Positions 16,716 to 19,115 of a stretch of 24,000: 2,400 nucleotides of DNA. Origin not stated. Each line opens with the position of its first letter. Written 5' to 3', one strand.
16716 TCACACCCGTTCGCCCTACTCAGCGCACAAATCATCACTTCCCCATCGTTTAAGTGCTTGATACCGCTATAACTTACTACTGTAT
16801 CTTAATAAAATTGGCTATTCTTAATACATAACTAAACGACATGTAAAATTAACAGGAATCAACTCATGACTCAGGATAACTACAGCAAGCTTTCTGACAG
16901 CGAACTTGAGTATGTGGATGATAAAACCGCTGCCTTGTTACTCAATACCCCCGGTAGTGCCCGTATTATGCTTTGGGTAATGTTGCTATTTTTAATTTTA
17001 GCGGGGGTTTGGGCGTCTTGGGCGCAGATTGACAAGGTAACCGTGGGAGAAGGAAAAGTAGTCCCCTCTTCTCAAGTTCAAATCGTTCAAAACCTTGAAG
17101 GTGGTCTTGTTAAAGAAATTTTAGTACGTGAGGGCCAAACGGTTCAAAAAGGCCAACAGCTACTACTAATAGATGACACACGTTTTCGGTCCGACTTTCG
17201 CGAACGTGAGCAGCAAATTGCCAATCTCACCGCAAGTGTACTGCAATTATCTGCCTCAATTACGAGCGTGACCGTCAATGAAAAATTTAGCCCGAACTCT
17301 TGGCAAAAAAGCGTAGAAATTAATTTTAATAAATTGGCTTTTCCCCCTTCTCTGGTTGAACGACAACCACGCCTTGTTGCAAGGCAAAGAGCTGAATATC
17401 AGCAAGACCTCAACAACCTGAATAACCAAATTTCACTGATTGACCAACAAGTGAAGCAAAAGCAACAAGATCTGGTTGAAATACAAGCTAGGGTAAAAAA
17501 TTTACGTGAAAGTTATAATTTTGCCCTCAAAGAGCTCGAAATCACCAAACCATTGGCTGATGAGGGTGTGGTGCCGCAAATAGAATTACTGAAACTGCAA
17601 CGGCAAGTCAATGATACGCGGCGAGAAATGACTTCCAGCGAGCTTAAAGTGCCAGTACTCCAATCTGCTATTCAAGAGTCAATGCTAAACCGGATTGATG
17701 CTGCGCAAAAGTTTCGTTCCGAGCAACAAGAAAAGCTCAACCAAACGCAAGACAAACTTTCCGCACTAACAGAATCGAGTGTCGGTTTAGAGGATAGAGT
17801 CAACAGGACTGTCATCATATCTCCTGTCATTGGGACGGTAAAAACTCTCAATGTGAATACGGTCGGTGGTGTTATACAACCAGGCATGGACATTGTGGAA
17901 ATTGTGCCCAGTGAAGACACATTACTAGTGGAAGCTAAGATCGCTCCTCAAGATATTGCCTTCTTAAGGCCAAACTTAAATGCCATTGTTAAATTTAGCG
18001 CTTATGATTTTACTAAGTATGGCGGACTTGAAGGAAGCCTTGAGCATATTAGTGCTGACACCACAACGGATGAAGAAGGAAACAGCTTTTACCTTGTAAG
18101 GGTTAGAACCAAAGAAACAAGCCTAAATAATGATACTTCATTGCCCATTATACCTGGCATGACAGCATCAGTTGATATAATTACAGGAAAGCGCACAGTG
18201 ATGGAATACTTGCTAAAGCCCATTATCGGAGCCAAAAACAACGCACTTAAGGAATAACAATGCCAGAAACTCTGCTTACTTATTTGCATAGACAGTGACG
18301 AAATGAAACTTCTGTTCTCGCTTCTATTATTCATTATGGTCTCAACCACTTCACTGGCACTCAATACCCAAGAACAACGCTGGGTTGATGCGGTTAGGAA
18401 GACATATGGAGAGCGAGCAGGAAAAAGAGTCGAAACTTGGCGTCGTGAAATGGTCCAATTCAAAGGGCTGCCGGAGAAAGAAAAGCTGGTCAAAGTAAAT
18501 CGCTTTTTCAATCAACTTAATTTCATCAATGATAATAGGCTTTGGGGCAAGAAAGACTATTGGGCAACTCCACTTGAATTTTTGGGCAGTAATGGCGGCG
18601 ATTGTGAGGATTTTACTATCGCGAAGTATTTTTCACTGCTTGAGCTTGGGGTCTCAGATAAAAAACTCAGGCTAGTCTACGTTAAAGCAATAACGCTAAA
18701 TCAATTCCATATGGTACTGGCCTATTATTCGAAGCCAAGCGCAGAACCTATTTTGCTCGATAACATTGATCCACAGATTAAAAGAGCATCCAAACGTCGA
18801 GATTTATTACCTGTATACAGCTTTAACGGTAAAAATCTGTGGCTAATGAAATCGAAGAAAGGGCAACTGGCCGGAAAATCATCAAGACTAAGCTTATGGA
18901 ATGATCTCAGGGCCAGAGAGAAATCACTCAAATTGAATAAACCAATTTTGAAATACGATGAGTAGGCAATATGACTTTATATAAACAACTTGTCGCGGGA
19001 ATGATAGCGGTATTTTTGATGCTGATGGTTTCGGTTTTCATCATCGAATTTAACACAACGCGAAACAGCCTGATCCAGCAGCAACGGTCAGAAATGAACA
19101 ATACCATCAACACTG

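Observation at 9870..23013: Stressosome-phosphorelay-HD-GYP operon back-to-back with a LapD/LapG c-di-GMP effector and T1SS operon: candidate stress-to-detachment circuit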

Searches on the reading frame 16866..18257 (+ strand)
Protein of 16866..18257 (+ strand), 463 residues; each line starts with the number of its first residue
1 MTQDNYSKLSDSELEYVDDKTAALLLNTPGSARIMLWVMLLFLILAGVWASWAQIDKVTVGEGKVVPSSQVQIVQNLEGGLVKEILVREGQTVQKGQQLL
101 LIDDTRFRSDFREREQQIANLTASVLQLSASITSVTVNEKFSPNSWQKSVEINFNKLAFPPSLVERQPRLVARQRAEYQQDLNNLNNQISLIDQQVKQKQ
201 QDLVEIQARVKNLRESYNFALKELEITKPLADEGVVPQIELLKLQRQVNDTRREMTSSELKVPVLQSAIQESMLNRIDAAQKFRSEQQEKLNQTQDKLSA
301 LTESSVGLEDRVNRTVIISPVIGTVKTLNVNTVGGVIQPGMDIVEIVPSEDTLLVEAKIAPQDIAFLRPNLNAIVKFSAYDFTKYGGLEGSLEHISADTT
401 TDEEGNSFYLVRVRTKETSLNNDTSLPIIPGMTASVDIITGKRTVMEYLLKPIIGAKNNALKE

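Call 3: search_protein_families(library=pfam, proteins=[window:16866-18257:+])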
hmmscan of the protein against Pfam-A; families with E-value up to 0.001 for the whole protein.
window:16866-18257:+ (463 aa): 3 families
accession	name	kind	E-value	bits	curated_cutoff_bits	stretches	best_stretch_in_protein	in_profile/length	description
PF13437.12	HlyD_3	-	4.7e-18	66.3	22.2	1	317-430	2-105/106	HlyD family secretion protein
PF16576.10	HlyD_D23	-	5.7e-08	32.7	30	1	258-385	49-177/214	Barrel-sandwich domain of CusB or HlyD membrane-fusion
PF13533.13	Biotin_lipoyl_2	-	0.00046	20.4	29.8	1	79-103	8-32/32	Biotin-lipoyl like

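Call 4: search_protein_families(library=ncbifam, proteins=[window:16866-18257:+])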
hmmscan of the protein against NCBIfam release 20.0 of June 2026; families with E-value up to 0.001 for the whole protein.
window:16866-18257:+ (463 aa): 10 families
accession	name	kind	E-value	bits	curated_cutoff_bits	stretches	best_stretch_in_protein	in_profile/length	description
TIGR01843.1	type_I_hlyD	subfamily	7.6e-133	443.5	208.65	1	31-463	3-421/422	HlyD family type I secretion periplasmic adaptor subunit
TIGR00998.1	8a0101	subfamily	1.8e-21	76.5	390.8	2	175-397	82-283/334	EmrA/EmrK family multidrug efflux transporter periplasmic adaptor subunit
TIGR01000.1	bacteriocin_acc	subfamily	2.7e-16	59.5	258.85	1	36-455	25-455/457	bacteriocin secretion accessory protein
TIGR01730.1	RND_mfp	subfamily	2.3e-15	56.4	94.9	2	62-127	18-82/322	efflux RND transporter periplasmic adaptor subunit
TIGR03794.1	NHLM_micro_HlyD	equivalog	2e-14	53.3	156.2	1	35-403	22-344/421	NHLP bacteriocin system secretion protein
NF007785.0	PRK10476.1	equivalog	7.5e-10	38.1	376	1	32-138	11-115/347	multidrug transporter subunit MdtN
TIGR02971.1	heterocyst_DevB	subfamily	3e-07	30.2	129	0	174-346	70-234/327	ABC exporter membrane fusion protein, DevB family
NF007850.1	PRK10559.1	equivalog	5.6e-06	25.7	400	0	68-120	38-89/303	p-hydroxybenzoic acid efflux pump subunit AaeA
NF008606.0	PRK11578.1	equivalog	7.7e-05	22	342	0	64-133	55-123/371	macrolide transporter subunit MacA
TIGR02169.1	SMC_prok_A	equivalog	0.00092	17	729.4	0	102-302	252-455/1165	chromosome segregation protein SMC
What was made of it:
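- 16866..18257 (+): lapC: HlyD-type T1SS periplasmic adaptor (ortholog of VCA1080). TIGR01843, 443 bits, above cutoff (call 4).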

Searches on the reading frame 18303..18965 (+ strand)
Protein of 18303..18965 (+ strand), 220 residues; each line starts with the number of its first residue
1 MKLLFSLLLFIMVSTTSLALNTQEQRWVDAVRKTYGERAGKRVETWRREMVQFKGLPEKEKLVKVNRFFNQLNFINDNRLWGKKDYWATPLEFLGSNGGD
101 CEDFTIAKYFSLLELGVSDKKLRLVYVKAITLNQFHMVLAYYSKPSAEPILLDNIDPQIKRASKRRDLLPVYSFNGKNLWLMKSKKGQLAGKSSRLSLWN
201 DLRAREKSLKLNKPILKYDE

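Call 3: search_protein_families(library=pfam, proteins=[window:18303-18965:+])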
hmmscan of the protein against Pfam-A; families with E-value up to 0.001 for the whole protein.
window:18303-18965:+ (220 aa): 1 family
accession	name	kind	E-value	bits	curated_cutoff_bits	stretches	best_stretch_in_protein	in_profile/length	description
PF06035.17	Peptidase_C93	-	1.2e-12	48.3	27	1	59-163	39-136/162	Bacterial transglutaminase-like cysteine proteinase BTLCP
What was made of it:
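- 18303..18965 (+): lapG: periplasmic transglutaminase-like cysteine protease (ortholog of VCA1081). Pfam Peptidase_C93 (call 3).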

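Call 4: search_protein_families(library=ncbifam, proteins=[window:18303-18965:+])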
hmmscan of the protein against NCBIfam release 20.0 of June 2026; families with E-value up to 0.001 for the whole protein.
window:18303-18965:+ (220 aa): 1 family
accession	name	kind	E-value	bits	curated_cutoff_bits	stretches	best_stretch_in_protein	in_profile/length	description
NF045674.1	CystProtLapG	equivalog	4.3e-63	212.5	320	1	33-205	36-211/221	cysteine protease LapG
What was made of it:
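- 18303..18965 (+): NCBIfam LapG E 4e-63, though 212 bits is below the 320-bit equivalog cutoff (call 4).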

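Call 58: search_dna_similar(query=window:18303-18962:+, collection=plasmids, mode=protein, max_rows=40, max_evalue=1e-10)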
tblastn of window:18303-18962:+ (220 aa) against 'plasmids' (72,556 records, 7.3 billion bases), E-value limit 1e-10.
Records with a match: 84; places in all: 86; records where one place covers at least 80% of the query: 19.
Best place of each record, by identity: >=99% 1; 80-90% 3; 60-80% 8; <60% 72.
By first word of the organism name: Vibrio 56; Ensifer 7; Aminobacter 6; Salinivibrio 4; Photobacterium 2; Sinorhizobium 2; Aeromonas 1; Pseudomonas 1; Marinomonas 1; Pseudoalteromonas 1; and 3 more.
By predicted mobility (MOB-suite, as given by PLSDB): non-mobilizable 41; mobilizable 32; conjugative 11.
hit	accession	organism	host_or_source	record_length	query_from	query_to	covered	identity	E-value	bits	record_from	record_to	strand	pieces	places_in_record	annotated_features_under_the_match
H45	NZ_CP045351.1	Vibrio aquimaris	pure culture,Non-filtered water from ...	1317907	1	220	100%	99.5%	4e-142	445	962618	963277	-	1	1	none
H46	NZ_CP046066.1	Vibrio sp. THAF191d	pure culture,Surface of a polyethylene ...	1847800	1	220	100%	86.4%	1e-125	397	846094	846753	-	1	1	none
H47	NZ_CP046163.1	Vibrio sp. THAF191c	pure culture,Surface of a polyethylene ...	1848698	1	220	100%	86.4%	1e-125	397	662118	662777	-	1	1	none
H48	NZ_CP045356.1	Vibrio sp. THAF64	pure culture,Surface of a sandy ...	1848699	1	220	100%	86.4%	1e-125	397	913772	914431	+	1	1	none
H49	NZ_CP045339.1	Vibrio sp. THAF190c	pure culture,Surface of a polyethylene ...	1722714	8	220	97%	76.7%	1e-106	343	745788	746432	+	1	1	none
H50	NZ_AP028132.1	Vibrio fluvialis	Homo sapiens,Stool sample from a ...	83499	7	220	97%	76.2%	1e-109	352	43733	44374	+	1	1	transglutaminase-like cysteine peptidase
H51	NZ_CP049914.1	Vibrio sp. HDW18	Anodonta arcaeformis,single bacterial ...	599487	1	220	100%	71.8%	7e-103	332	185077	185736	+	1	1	transglutaminase-like cysteine peptidase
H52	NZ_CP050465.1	Vibrio campbellii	single cell,seawater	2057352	2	220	100%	67.4%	3e-94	308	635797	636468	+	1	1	none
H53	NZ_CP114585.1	Salinivibrio proteolyticus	-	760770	8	219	96%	65.3%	7e-88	289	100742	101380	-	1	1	transglutaminase-like cysteine peptidase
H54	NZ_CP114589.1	Salinivibrio kushneri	-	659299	21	219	90%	68.5%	2e-87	288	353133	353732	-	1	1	transglutaminase-like cysteine peptidase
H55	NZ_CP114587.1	Salinivibrio kushneri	-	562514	21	219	90%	68.0%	6e-87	286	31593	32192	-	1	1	transglutaminase-like cysteine peptidase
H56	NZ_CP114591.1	Salinivibrio kushneri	-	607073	21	219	90%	68.0%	8e-87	286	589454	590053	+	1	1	transglutaminase-like cysteine peptidase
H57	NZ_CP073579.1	Photobacterium sp. GJ3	-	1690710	7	220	97%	59.1%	3e-80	268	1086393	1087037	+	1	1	record has no annotation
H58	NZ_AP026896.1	Aeromonas caviae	Microbe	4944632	17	220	93%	57.5%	7e-75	252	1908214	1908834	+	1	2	none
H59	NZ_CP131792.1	Pseudomonas aeruginosa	Homo sapiens,culture,blood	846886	31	214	84%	47.1%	5e-47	172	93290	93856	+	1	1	lapG: cysteine protease LapG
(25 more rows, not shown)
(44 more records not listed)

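Call 59: get_annotated_region(hit=H50, flank=12000)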
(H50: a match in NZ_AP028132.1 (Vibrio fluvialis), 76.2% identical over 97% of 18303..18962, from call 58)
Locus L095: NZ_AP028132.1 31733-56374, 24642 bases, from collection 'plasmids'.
description: Vibrio fluvialis strain IDH05335 plasmid pIDH5335-3
organism: Vibrio fluvialis (NCBI taxid 676)
taxonomy: Bacteria; Pseudomonadota; Gammaproteobacteria; Vibrionales; Vibrionaceae; Vibrio; Vibrio fluvialis
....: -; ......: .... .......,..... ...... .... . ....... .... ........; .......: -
typing (MOB-suite, as given by PLSDB): mobilizable; relaxase MOBP
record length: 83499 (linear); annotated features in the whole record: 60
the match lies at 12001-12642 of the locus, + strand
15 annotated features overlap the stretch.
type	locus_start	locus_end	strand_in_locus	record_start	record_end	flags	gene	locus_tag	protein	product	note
CDS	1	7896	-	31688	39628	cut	-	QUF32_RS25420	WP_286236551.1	Ig-like domain-containing protein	-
CDS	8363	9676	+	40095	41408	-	-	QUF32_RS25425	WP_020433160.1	TolC family outer membrane protein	-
CDS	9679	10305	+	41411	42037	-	-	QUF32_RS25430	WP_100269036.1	OmpA family protein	-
CDS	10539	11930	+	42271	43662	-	-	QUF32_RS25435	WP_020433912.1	HlyD family type I secretion periplasmic adaptor subunit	GO:0030253 - protein secretion by the type I secretion system [Evidence IEA]; GO:0015031 - protein transport [Evidence ...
CDS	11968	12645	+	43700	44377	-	-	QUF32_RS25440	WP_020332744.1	transglutaminase-like cysteine peptidase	-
CDS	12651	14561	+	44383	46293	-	-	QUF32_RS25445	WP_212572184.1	EAL domain-containing protein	-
CDS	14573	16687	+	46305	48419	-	-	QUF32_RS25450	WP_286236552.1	type I secretion system permease/ATPase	-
CDS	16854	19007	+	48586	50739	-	yccS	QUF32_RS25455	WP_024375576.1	YccS family putative transporter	-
CDS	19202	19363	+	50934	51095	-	-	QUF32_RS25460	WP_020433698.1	hypothetical protein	-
CDS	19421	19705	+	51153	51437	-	-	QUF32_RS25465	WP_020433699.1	hypothetical protein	-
CDS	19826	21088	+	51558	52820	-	-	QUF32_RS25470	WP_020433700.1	hydroxymethylglutaryl-CoA reductase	-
CDS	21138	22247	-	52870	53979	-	modC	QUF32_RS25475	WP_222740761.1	molybdenum ABC transporter ATP-binding protein ModC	GO:0015689 - molybdate ion transport [Evidence IEA]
CDS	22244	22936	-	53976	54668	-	modB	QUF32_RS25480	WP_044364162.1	molybdate ABC transporter permease subunit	GO:0015689 - molybdate ion transport [Evidence IEA]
CDS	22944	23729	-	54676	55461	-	modA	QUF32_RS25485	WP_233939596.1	molybdate ABC transporter substrate-binding protein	GO:0015689 - molybdate ion transport [Evidence IEA]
CDS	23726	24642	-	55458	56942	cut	-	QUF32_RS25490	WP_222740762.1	cobyric acid synthase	GO:0009236 - cobalamin biosynthetic process [Evidence IEA]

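Call 60: get_annotated_region(hit=H51, flank=12000)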
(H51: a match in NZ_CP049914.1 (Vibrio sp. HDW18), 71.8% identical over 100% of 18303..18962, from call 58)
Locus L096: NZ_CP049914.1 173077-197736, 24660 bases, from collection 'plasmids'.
description: Vibrio sp. HDW18 plasmid p_unnamed1, complete sequence
organism: Vibrio sp. HDW18 (NCBI taxid 2714948)
taxonomy: Bacteria; Pseudomonadota; Gammaproteobacteria; Vibrionales; Vibrionaceae; Vibrio; Vibrio sp. HDW18
host: -; source: Anodonta arcaeformis,single bacterial strain; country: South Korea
typing (MOB-suite, as given by PLSDB): non-mobilizable
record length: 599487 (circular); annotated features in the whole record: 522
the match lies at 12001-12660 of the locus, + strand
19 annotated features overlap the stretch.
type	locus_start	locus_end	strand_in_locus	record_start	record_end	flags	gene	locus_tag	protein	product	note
CDS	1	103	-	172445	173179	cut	-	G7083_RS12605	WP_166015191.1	IclR family transcriptional regulator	GO:0006355 - regulation of DNA-templated transcription [Evidence IEA]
CDS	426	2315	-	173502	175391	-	-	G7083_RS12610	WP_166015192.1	methyl-accepting chemotaxis protein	GO:0006935 - chemotaxis [Evidence IEA]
CDS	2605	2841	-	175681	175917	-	-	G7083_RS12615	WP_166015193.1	hypothetical protein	-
CDS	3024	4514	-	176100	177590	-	putP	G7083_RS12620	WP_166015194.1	sodium/proline symporter PutP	GO:0015824 - proline transport [Evidence IEA]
CDS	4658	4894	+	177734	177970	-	-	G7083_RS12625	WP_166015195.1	hypothetical protein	-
CDS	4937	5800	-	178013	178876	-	-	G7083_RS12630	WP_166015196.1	AraC family transcriptional regulator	GO:0006355 - regulation of DNA-templated transcription [Evidence IEA]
CDS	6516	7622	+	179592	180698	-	-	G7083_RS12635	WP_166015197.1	PEGA domain-containing protein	-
CDS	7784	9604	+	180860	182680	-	-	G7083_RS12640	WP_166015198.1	SUMF1/EgtB/PvdO family nonheme iron enzyme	-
CDS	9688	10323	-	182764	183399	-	pdxH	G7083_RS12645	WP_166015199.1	pyridoxamine 5'-phosphate oxidase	GO:0008615 - pyridoxine biosynthetic process [Evidence IEA]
CDS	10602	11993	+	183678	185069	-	-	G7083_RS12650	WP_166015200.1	HlyD family type I secretion periplasmic adaptor subunit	GO:0030253 - protein secretion by the type I secretion system [Evidence IEA]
CDS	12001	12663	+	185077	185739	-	-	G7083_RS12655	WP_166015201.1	transglutaminase-like cysteine peptidase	-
CDS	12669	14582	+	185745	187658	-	-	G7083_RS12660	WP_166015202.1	EAL domain-containing protein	-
CDS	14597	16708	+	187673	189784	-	-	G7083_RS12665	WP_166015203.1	type I secretion system permease/ATPase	-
CDS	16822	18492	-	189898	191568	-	-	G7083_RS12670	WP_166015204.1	DUF342 domain-containing protein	-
CDS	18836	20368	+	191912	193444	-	-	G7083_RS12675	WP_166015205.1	ABC transporter substrate-binding protein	-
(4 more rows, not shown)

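Call 61: get_annotated_region(hit=H53, flank=12000)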
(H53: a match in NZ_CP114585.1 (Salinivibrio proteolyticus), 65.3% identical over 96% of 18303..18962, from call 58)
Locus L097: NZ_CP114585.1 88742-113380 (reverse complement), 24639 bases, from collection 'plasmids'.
description: Salinivibrio proteolyticus strain TGB10 plasmid unnamed, complete sequence
organism: Salinivibrio proteolyticus (NCBI taxid 334715)
taxonomy: Bacteria; Pseudomonadota; Gammaproteobacteria; Vibrionales; Vibrionaceae; Salinivibrio; Salinivibrio proteolyticus
host: -; source: -; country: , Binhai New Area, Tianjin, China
typing (MOB-suite, as given by PLSDB): non-mobilizable
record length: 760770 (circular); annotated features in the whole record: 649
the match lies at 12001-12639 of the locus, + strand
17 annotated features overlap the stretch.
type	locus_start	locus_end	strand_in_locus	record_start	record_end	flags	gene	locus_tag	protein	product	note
CDS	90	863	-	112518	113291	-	-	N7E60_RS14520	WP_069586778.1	AraC family transcriptional regulator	GO:0006355 - regulation of DNA-templated transcription [Evidence IEA]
CDS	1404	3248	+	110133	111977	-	-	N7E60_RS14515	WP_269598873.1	SUMF1/EgtB/PvdO family nonheme iron enzyme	-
CDS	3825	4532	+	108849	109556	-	-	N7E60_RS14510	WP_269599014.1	helix-turn-helix transcriptional regulator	-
CDS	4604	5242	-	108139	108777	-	pdxH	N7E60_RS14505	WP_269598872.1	pyridoxamine 5'-phosphate oxidase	GO:0008615 - pyridoxine biosynthetic process [Evidence IEA]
CDS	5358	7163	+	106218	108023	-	-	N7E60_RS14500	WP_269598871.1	ATP-binding protein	-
CDS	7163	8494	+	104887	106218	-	-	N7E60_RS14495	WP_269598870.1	sigma-54 dependent transcriptional regulator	GO:0006355 - regulation of DNA-templated transcription [Evidence IEA]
CDS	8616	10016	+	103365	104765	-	-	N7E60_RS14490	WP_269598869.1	HlyD family type I secretion periplasmic adaptor subunit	GO:0030253 - protein secretion by the type I secretion system [Evidence IEA]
CDS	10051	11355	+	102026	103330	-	-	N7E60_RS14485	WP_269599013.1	TolC family outer membrane protein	GO:0006810 - transport [Evidence IEA]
CDS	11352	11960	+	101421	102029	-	-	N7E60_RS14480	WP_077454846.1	OmpA family protein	-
CDS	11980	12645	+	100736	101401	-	-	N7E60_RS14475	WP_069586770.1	transglutaminase-like cysteine peptidase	-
CDS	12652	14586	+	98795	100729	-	-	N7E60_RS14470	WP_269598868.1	EAL domain-containing protein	-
CDS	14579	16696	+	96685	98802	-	-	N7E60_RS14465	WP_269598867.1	type I secretion system permease/ATPase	-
CDS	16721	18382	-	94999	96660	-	-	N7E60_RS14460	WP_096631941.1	FapA family protein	-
CDS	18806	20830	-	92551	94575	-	-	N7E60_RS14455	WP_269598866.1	GNAT family N-acetyltransferase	-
CDS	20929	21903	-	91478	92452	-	-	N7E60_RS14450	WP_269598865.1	ParB/RepB/Spo0J family partition protein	GO:0007059 - chromosome segregation [Evidence IEA]; GO:0000910 - cytokinesis [Evidence IEA]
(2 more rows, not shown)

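Call 62: get_annotated_region(hit=H49, flank=12000)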
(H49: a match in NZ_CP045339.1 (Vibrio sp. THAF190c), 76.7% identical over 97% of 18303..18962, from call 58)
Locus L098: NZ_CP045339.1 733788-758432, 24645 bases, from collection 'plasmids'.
description: Vibrio sp. THAF190c plasmid pTHAF190c_a, complete sequence
organism: Vibrio sp. THAF190c (NCBI taxid 2587865)
taxonomy: Bacteria; Pseudomonadota; Gammaproteobacteria; Vibrionales; Vibrionaceae; Vibrio; Vibrio sp. THAF190c
host: -; source: pure culture,Surface of a polyethylene microplastic particle present in tank 6 of a marine aquarium ...; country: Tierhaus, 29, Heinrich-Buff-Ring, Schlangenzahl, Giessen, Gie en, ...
typing (MOB-suite, as given by PLSDB): non-mobilizable
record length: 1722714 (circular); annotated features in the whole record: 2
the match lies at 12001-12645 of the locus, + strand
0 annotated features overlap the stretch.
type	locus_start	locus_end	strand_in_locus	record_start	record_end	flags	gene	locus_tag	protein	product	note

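Call 63: get_annotated_region(hit=H52, flank=12000)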
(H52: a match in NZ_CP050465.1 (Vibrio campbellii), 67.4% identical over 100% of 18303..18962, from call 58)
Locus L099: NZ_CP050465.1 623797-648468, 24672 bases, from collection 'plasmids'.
description: Vibrio campbellii strain LJC015 plasmid unnamed1, complete sequence
organism: Vibrio campbellii (NCBI taxid 680)
taxonomy: Bacteria; Pseudomonadota; Gammaproteobacteria; Vibrionales; Vibrionaceae; Vibrio; Vibrio campbellii
host: -; source: single cell,seawater; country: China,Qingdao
typing (MOB-suite, as given by PLSDB): non-mobilizable
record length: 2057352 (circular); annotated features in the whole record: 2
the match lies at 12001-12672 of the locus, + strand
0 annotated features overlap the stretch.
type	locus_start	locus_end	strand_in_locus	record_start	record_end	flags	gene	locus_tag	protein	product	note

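Call 64: get_annotated_region(hit=H57, flank=12000)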
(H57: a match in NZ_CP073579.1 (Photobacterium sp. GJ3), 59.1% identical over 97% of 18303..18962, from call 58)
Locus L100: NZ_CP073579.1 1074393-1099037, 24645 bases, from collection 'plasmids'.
description: Photobacterium sp. GJ3 plasmid pGJ3-1, complete sequence
organism: Photobacterium sp. GJ3 (NCBI taxid 2829502)
taxonomy: Bacteria; Pseudomonadota; Gammaproteobacteria; Vibrionales; Vibrionaceae; Photobacterium; Photobacterium sp. GJ3
host: -; source: -; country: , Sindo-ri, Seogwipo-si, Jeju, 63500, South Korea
typing (MOB-suite, as given by PLSDB): non-mobilizable
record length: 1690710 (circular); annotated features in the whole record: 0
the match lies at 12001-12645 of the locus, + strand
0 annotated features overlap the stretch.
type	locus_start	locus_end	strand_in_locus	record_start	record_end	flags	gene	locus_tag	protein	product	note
